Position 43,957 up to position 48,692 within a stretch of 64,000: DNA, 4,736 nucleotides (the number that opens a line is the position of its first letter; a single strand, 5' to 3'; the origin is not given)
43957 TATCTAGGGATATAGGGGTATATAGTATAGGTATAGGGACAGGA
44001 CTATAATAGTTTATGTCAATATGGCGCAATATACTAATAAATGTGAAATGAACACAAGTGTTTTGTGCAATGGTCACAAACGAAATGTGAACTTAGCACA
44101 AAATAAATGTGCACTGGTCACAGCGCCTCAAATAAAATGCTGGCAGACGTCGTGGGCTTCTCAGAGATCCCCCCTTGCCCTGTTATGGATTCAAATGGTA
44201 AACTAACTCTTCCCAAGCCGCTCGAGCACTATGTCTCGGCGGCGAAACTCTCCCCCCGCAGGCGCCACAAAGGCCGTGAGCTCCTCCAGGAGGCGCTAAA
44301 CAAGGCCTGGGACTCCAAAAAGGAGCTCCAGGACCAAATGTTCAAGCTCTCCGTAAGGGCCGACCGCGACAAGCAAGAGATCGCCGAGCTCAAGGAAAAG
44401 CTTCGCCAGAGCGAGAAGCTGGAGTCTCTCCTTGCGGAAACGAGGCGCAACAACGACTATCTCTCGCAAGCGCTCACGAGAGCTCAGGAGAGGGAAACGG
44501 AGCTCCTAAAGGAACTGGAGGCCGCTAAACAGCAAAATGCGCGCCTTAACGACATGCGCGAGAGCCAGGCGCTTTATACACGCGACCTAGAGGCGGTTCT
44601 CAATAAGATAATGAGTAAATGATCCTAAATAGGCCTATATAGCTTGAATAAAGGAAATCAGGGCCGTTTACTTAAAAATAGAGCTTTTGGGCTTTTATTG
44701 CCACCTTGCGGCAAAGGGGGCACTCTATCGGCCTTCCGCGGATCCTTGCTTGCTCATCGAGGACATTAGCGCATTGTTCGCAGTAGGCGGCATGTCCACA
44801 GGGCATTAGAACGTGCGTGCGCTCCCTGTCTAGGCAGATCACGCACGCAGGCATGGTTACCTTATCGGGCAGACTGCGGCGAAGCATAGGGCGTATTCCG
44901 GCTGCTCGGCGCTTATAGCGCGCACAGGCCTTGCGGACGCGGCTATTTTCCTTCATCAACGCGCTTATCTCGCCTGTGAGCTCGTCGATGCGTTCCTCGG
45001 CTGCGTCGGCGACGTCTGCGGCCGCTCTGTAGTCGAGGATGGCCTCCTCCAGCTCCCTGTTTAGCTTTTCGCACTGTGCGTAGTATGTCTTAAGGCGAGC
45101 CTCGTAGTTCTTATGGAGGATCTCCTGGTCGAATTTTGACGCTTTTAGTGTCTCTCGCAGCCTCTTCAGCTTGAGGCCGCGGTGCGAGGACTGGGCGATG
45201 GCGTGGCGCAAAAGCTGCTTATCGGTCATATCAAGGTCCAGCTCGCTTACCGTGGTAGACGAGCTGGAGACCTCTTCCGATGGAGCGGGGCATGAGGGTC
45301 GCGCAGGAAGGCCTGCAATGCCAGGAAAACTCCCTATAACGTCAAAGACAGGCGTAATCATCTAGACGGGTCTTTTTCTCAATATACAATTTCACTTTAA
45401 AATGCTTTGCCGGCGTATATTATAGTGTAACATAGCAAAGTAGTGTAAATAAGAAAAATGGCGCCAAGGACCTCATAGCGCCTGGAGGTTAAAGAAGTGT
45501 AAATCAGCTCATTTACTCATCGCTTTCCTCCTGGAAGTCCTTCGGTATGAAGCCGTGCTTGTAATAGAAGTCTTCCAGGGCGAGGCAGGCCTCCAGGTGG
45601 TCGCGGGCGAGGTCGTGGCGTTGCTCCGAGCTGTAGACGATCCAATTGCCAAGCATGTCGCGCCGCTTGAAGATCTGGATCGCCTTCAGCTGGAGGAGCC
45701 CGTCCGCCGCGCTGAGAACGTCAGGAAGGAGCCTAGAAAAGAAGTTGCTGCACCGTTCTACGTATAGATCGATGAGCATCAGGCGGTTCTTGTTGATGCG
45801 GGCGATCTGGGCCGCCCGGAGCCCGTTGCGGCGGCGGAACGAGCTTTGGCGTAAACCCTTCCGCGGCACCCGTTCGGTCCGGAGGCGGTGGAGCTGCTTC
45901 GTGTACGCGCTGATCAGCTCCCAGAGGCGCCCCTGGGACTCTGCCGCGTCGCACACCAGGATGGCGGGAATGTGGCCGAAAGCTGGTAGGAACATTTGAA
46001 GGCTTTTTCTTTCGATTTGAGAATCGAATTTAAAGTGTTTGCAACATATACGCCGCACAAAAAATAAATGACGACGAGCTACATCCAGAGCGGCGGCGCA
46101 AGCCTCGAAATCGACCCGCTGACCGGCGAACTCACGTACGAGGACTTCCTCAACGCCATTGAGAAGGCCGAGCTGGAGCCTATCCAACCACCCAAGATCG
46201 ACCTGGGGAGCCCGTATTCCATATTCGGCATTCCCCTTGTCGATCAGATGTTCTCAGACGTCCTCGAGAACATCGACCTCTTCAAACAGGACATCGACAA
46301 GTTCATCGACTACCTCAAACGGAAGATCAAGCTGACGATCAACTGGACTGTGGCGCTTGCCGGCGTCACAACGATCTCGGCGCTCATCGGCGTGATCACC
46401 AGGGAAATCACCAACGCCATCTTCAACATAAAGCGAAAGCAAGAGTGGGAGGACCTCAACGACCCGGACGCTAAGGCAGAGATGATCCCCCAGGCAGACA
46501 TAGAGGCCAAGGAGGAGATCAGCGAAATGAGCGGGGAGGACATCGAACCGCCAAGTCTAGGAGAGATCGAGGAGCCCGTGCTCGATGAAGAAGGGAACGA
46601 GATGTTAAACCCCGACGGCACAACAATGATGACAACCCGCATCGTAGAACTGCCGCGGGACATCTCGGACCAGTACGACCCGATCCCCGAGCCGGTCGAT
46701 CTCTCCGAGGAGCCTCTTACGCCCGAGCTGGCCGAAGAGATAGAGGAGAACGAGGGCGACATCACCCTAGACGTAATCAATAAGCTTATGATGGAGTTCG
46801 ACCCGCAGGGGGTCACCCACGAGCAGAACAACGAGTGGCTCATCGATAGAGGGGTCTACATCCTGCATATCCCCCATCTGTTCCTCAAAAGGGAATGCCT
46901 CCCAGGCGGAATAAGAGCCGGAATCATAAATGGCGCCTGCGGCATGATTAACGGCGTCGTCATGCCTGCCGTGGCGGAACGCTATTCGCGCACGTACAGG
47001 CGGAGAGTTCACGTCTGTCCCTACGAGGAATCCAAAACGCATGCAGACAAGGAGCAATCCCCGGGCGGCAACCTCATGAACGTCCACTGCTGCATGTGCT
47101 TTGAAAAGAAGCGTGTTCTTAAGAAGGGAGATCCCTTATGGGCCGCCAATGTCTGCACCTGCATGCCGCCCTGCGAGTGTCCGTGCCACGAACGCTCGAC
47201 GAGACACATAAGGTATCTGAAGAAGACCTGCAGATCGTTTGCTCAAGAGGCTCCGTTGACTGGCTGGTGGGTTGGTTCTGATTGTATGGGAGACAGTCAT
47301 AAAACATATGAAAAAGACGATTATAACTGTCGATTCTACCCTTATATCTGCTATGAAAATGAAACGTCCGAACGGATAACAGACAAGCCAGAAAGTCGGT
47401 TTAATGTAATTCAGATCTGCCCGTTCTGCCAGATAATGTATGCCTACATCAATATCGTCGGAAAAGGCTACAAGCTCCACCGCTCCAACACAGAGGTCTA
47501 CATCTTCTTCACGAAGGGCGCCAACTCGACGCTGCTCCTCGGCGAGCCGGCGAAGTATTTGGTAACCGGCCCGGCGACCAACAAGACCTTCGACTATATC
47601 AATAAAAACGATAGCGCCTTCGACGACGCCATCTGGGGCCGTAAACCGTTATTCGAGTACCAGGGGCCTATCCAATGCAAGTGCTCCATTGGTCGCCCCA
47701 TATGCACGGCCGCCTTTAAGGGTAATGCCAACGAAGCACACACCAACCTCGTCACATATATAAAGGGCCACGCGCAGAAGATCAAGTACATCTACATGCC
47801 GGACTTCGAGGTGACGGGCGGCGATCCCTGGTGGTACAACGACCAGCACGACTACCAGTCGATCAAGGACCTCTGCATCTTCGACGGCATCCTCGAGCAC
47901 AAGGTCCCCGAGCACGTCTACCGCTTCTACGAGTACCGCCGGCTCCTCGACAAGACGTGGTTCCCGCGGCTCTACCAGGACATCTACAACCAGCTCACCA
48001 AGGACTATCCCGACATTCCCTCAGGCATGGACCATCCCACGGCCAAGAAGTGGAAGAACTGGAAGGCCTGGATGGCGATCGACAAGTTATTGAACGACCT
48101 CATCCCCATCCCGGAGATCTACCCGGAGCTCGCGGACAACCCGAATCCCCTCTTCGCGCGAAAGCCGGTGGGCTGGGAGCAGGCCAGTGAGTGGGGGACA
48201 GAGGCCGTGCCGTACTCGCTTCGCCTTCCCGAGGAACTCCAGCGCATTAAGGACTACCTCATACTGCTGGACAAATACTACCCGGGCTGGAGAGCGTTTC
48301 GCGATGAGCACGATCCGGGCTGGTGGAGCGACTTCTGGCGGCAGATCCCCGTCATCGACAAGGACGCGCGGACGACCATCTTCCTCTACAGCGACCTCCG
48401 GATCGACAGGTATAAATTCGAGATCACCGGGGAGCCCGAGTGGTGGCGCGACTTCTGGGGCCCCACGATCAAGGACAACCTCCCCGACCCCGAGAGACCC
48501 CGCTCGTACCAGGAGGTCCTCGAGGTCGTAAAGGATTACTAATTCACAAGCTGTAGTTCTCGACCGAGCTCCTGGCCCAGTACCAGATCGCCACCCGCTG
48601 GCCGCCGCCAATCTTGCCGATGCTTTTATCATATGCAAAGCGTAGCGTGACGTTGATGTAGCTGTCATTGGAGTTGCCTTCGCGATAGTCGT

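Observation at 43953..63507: Candidate endogenous Polinton-like/NCLDV-like viral element (~19.5 kb) in a Giardia-like genome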

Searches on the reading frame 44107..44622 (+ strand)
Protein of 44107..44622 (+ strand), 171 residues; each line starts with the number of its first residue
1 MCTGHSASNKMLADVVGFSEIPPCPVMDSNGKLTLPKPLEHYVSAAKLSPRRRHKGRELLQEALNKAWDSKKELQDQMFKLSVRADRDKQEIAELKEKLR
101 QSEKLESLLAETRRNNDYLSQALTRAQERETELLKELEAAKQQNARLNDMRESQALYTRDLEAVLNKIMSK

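Call 3: search_protein_families(library=pfam, proteins=[window:44107-44622:+], max_evalue=0.01)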
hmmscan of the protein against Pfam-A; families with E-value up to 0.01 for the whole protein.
window:44107-44622:+ (171 aa): 0 families

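Call 113: search_protein_families(library=pfam, proteins=[window:44107-44622:+], max_evalue=1)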
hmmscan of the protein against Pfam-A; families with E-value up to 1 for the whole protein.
window:44107-44622:+ (171 aa): 3 families
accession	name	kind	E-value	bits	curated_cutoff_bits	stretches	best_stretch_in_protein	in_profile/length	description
PF24922.1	ACBP4_C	-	0.019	15.6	31.2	1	91-143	4-53/105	Acyl-CoA-binding domain-containing protein 4-6, C-terminal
PF13851.11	GAS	-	0.16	11.7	32.3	1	89-159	32-99/200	Growth-arrest specific micro-tubule binding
PF12732.12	YtxH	-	0.33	11.8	37.5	1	50-101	20-61/71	YtxH-like protein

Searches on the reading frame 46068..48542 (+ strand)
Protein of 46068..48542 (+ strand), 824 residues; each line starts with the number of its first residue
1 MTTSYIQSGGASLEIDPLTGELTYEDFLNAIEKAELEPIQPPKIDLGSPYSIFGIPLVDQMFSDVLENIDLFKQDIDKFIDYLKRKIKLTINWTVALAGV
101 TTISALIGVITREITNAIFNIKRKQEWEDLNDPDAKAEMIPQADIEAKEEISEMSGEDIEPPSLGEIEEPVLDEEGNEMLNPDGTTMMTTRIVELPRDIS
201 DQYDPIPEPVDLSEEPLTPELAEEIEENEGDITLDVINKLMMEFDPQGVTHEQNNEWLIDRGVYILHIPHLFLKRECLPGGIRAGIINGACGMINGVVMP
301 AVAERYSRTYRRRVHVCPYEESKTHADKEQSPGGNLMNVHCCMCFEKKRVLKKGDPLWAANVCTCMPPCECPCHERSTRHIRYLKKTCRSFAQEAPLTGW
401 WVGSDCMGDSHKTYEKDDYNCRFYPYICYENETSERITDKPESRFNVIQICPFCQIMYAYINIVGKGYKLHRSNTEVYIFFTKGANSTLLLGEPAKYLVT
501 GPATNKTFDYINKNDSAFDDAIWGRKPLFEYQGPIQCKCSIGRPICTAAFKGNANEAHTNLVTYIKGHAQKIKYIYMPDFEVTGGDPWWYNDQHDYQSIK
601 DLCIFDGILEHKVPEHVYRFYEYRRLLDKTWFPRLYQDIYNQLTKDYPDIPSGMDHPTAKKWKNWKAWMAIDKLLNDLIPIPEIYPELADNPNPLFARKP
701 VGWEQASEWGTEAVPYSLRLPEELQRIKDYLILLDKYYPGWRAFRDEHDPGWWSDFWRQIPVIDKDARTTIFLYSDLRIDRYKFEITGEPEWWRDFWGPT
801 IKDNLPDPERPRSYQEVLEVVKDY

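Call 3: search_protein_families(library=pfam, proteins=[window:46068-48542:+], max_evalue=0.01)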
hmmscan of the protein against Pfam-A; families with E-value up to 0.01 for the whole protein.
window:46068-48542:+ (824 aa): 0 families

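Call 90: search_protein_families(library=phrogs, proteins=[window:46068-48542:+], max_evalue=0.01)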
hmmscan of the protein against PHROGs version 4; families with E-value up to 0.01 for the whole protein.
window:46068-48542:+ (824 aa): 0 families

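Call 113: search_protein_families(library=pfam, proteins=[window:46068-48542:+], max_evalue=1)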
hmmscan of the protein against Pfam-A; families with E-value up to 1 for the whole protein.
window:46068-48542:+ (824 aa): 0 families

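Call 124: search_protein_families(library=ncbifam, proteins=[window:46068-48542:+], max_evalue=0.05)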
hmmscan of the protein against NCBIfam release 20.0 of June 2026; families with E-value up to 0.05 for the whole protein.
window:46068-48542:+ (824 aa): 0 families
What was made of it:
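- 46068..48542 (+): 824-aa conserved protein of unknown function (GL50803_16697, copy A). No Pfam, PHROG or NCBIfam hit (calls 3, 90, 113, 124).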
